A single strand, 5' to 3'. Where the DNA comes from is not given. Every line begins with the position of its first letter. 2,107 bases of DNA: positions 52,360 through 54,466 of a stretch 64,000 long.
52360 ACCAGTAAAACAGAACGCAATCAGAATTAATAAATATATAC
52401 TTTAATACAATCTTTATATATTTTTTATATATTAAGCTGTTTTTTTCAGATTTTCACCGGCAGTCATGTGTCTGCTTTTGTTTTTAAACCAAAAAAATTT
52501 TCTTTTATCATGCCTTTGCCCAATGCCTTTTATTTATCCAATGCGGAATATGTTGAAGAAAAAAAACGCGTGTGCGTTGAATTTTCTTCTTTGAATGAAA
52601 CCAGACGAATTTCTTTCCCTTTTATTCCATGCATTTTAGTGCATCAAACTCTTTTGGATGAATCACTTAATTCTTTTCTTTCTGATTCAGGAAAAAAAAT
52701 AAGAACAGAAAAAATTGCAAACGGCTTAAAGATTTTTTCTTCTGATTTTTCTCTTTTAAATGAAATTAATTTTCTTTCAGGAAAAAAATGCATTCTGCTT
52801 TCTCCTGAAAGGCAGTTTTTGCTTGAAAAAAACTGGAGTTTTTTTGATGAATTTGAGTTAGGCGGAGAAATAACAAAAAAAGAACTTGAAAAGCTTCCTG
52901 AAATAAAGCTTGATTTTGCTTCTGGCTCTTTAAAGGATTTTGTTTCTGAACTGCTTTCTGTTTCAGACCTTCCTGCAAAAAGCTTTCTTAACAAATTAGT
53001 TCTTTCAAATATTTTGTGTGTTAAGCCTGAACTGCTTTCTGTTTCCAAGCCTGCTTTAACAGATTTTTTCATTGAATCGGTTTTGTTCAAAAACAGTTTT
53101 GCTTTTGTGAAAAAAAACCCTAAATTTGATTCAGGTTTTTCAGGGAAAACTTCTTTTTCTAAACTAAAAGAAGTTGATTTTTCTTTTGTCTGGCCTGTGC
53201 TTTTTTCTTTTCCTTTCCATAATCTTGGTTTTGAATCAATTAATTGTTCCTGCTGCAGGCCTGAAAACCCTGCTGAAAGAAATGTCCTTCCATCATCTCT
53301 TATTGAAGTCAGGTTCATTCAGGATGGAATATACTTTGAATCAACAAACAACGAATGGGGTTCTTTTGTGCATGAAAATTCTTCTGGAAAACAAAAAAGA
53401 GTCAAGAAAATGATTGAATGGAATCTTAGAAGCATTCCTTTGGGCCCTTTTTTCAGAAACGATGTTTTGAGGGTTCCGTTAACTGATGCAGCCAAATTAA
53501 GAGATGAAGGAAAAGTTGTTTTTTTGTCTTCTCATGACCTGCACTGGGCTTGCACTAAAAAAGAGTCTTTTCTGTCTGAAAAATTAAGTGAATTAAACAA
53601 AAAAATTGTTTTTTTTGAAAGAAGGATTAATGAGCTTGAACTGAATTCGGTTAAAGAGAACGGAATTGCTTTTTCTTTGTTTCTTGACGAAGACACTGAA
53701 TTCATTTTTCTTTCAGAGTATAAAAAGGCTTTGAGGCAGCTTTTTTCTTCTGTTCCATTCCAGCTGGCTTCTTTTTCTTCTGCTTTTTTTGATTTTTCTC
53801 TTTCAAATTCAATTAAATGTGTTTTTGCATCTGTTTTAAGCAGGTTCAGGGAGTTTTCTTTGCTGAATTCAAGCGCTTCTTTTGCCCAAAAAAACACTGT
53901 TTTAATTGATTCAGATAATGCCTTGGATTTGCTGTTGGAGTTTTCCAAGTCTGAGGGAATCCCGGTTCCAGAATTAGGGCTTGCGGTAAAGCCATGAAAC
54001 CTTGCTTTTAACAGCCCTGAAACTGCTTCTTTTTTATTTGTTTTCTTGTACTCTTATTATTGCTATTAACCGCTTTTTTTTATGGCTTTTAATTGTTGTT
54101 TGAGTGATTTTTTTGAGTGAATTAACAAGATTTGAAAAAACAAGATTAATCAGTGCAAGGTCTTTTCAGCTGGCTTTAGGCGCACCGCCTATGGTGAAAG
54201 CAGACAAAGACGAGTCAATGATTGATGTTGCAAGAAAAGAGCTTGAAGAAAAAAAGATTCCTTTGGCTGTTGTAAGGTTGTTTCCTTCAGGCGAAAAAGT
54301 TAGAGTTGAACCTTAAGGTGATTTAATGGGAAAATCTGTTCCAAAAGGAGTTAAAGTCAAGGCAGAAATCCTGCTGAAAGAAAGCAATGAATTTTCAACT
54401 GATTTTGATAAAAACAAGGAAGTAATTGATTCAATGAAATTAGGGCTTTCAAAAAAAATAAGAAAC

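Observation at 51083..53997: Uncharacterised RHH-plus-325-aa operon and divergent 495-aa Cys-cluster protein embedded in the repair neighbourhood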

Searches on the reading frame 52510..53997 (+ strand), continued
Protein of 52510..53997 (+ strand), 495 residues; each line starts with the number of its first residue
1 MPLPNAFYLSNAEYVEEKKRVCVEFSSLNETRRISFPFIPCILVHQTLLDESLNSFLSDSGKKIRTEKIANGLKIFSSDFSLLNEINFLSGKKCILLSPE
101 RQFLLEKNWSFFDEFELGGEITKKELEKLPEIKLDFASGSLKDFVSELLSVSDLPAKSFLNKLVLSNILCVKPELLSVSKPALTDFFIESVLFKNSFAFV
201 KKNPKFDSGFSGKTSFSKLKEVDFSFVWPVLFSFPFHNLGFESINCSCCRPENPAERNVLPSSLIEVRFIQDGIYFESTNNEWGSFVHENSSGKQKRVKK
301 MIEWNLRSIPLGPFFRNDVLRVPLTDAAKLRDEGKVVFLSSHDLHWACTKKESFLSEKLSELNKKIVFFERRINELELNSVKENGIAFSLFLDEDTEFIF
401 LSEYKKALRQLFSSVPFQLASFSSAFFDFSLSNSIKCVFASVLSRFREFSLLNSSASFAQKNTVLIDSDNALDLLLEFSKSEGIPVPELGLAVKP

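Call 78: search_protein_families(library=pfam, proteins=[L009:5030-5611:+], max_evalue=0.01)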
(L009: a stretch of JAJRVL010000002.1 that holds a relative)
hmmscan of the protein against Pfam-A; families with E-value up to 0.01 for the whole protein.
L009:5030-5611:+ (193 aa): 1 family
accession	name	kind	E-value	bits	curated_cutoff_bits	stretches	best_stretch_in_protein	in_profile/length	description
PF13649.12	Methyltransf_25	-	0.0083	17.2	27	0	86-170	1-79/97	Methyltransferase domain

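Call 95: search_protein_families(library=phrogs, proteins=[window:52510-53997:+], max_evalue=0.01)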
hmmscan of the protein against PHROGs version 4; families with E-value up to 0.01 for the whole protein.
window:52510-53997:+ (495 aa): 0 families

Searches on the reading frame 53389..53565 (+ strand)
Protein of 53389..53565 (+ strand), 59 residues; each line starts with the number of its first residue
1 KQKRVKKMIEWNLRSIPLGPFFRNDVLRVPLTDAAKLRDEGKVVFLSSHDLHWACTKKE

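Call 82: search_solved_structures(query=A6, max_evalue=10, show_alignments=5)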
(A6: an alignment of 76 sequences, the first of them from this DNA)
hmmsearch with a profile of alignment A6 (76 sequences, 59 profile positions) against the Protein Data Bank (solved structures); distinct sequences matched with E-value up to 10: 2.
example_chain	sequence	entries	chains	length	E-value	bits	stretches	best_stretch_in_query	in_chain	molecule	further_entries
6raw_L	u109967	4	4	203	0.018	17.7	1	17-47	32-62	Probable DNA replication complex GINS protein PSF2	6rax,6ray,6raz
3dam_A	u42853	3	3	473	1.7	11.4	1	6-36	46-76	Cytochrome P450 74A2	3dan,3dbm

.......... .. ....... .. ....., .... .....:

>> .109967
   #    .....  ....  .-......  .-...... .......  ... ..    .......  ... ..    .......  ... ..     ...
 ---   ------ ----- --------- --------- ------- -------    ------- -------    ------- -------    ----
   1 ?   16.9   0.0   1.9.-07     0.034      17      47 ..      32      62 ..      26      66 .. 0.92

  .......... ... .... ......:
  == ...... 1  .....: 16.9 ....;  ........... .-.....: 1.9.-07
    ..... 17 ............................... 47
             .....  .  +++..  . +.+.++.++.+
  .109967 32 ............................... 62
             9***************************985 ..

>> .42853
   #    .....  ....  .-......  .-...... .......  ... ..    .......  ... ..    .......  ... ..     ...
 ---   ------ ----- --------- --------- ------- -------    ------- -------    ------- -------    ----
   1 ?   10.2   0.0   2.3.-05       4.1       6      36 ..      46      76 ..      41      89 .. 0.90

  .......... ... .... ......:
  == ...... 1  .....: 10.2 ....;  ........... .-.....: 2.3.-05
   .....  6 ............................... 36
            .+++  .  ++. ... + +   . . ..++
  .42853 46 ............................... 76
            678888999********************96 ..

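Call 83: search_protein_families(library=pfam, alignment_id=A6, max_evalue=1)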
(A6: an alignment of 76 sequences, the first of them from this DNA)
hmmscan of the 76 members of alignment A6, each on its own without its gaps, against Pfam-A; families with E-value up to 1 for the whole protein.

A. member 1, seq(59 aa): 0 families

B. families by the number of members that match (of 76 scanned): 11 families
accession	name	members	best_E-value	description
PF25005.1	PSF2_N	13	0.00019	PSF2 N-terminal domain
PF22090.1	Gins51_C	6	0.0016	Gins51, C-terminal domain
PF17596.7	DUF5492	1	0.028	Family of unknown function (DUF5492)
PF21690.3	MJ1010-like_2nd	1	0.038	Uncharacterized ATP-binding protein MJ1010-like, C-terminal domain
PF07192.16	SNURF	1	0.057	SNURF/RPN4 protein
PF20584.3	DUF6787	1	0.1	Family of unknown function (DUF6787)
PF13368.11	Toprim_C_rpt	1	0.12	Topoisomerase C-terminal repeat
PF20873.2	PriS_C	1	0.12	Primase chain A, C-terminal domain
PF05344.16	DUF746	1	0.12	Domain of Unknown Function (DUF746)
PF17444.7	YhdX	1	0.13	Uncharacterized YhdX-like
PF18073.7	Zn_ribbon_LapB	1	0.13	Rubredoxin metal binding domain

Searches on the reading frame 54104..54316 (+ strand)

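Call 3: search_protein_families(library=pfam, proteins=[window:54104-54316:+], max_evalue=0.1)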
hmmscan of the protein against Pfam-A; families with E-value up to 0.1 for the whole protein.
window:54104-54316:+ (70 aa): 1 family
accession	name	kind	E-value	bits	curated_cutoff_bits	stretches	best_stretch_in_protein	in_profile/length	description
PF01192.27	RNA_pol_Rpb6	-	2.6e-08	34.2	26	1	7-53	7-52/53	RNA polymerase Rpb6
